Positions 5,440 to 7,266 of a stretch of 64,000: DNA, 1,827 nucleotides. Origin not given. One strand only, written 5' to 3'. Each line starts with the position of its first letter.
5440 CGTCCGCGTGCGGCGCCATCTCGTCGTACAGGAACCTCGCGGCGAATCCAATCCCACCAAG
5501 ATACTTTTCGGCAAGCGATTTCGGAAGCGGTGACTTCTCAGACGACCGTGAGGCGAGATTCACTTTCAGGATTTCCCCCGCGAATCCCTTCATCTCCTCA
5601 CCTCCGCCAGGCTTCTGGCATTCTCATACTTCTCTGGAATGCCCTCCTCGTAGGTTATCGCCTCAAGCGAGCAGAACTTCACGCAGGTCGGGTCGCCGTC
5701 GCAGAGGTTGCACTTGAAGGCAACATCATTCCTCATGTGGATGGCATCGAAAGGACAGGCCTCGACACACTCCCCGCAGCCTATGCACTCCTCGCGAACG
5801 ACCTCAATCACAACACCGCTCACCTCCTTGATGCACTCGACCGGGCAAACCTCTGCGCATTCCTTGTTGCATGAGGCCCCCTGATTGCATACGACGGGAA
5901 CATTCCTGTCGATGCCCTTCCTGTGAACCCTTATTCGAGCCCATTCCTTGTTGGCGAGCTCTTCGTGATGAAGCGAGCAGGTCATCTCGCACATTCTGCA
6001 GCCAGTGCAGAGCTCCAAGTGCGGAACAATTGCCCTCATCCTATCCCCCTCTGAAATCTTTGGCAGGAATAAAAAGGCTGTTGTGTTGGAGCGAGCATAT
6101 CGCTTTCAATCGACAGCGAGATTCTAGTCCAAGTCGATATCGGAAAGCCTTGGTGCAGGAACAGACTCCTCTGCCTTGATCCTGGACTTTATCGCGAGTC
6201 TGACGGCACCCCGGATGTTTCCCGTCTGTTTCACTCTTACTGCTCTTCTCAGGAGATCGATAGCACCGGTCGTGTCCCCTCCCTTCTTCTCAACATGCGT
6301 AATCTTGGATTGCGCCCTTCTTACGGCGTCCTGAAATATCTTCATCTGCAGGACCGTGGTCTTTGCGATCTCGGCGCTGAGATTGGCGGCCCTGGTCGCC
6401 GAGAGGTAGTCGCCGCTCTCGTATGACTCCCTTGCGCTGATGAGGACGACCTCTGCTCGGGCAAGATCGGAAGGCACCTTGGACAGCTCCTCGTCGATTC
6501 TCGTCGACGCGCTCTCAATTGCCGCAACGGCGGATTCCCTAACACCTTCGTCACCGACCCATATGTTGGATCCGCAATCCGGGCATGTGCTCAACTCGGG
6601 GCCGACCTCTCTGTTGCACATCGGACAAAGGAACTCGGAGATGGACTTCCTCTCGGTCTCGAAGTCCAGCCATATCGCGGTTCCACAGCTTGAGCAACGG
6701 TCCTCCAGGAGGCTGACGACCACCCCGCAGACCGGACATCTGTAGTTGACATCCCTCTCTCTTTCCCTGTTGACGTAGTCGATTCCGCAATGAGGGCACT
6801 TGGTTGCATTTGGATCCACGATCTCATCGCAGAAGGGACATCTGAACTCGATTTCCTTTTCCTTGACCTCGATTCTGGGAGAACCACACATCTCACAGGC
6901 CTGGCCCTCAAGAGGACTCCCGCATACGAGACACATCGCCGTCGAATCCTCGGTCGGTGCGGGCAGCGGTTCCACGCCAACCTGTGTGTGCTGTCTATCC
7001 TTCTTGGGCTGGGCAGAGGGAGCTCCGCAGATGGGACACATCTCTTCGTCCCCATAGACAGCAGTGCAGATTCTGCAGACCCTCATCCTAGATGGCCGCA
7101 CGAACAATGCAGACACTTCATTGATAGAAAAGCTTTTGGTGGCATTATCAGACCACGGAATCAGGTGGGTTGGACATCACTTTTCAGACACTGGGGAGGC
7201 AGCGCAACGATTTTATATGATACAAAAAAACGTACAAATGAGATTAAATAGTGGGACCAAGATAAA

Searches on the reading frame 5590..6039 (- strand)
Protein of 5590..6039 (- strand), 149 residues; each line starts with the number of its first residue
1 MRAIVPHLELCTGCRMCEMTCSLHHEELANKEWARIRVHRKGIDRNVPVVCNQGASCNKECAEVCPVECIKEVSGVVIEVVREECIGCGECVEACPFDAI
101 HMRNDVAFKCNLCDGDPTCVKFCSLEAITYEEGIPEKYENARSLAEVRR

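Call 7: search_protein_families(library=pfam, proteins=[window:5590-6039:-])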
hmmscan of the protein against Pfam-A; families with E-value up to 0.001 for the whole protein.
window:5590-6039:- (149 aa): 11 families
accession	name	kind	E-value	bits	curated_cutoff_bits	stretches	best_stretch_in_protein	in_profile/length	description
PF00037.32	Fer4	-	2.7e-12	46.4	21.1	1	79-100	2-23/24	4Fe-4S binding domain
PF25160.1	LdpA_Fe-S-bd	-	2.7e-11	43.5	27.6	1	55-104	3-47/49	LdpA Fe-S cluster-binding domain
PF14697.11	Fer4_21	-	1.6e-09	38.2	35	2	57-102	11-59/59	4Fe-4S dicluster domain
PF12838.12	Fer4_7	-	8.9e-09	36.1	27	1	85-104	2-21/52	4Fe-4S dicluster domain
PF12837.12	Fer4_6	-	9.1e-09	35.3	25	1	77-100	1-24/24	4Fe-4S binding domain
PF13484.11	Fer4_16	-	2.8e-07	31.6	30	0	84-103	1-20/66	4Fe-4S double cluster binding domain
PF13187.11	Fer4_9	-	7.6e-07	29.5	27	1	56-100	4-52/52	4Fe-4S dicluster domain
PF12797.12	Fer4_2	-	1.1e-06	28.6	24.5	1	78-97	3-22/22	4Fe-4S binding domain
PF13237.11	Fer4_10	-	2.6e-06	27.7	25.5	1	56-96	11-53/53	4Fe-4S dicluster domain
PF12800.12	Fer4_4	-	8.9e-06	26.1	24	1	83-97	2-16/17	4Fe-4S binding domain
PF12798.12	Fer4_3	-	0.00034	21.7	27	1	85-99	1-15/15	4Fe-4S binding domain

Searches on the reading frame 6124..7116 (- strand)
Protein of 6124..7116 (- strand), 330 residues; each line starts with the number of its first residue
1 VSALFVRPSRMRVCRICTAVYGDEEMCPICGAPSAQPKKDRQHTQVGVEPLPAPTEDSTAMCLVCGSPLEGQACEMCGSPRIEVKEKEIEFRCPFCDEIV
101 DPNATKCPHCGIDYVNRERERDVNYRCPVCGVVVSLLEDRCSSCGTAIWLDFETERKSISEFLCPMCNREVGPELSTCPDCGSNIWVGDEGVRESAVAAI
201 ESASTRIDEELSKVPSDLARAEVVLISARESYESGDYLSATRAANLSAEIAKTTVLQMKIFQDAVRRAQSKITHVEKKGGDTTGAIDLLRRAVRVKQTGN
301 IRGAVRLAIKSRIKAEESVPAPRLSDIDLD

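Call 7: search_protein_families(library=pfam, proteins=[window:6124-7116:-])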
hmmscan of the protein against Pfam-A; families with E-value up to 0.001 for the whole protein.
window:6124-7116:- (330 aa): 7 families
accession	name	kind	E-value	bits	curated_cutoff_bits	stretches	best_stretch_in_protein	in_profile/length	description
PF12773.13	DZR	-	2.2e-12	47.3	27.3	2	93-145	1-45/45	Double zinc ribbon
PF18912.6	DZR_2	-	8.3e-07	29.2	27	0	164-186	10-33/56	Double zinc ribbon domain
PF13240.11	Zn_Ribbon_1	-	5.3e-06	26.5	25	0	93-111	2-20/23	zinc-ribbon domain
PF13248.11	Zn_ribbon_3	-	5.5e-06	26.1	27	1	90-113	2-25/26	zinc-ribbon domain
PF07191.17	Zn_ribbon_6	-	2.4e-05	24.7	25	0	141-185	3-39/67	Double zinc ribbon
PF17032.10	Zn_ribbon_15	-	0.0004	21.5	28.9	0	26-111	2-73/73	zinc-ribbon family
PF07754.17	HVO_2753_ZBP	-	0.00045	20.4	33.2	0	106-131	18-46/46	Small zinc finger protein HVO_2753-like, Zn-binding pocket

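Call 23: search_protein_families(library=ncbifam, proteins=[window:6124-7116:-], max_evalue=0.01)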
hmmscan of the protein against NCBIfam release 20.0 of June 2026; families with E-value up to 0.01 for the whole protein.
window:6124-7116:- (330 aa): 5 families
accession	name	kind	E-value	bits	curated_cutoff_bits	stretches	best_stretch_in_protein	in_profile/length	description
NF011481.0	PRK14890.1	equivalog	4.4e-07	29.8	61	0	106-131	29-57/61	putative Zn-ribbon RNA-binding protein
TIGR03913.1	rad_SAM_trio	equivalog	0.0023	16.3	591.75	0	8-39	425-457/477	GDL motif peptide-associated radical SAM/SPASM maturase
NF049953.1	ribbon_DG_selen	exception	0.0039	17.1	130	0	160-182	146-168/172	zinc ribbon-containing (seleno)protein DG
NF041664.1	RNAP_arch_Epp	equivalog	0.0072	16.2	50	0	12-32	1-20/57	transcription elongation factor subunit Spt4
TIGR03830.1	CxxCG_CxxCG_HTH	subfamily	0.0099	15.7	61.8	0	74-123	1-50/127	type II TA system antitoxin MqsA family protein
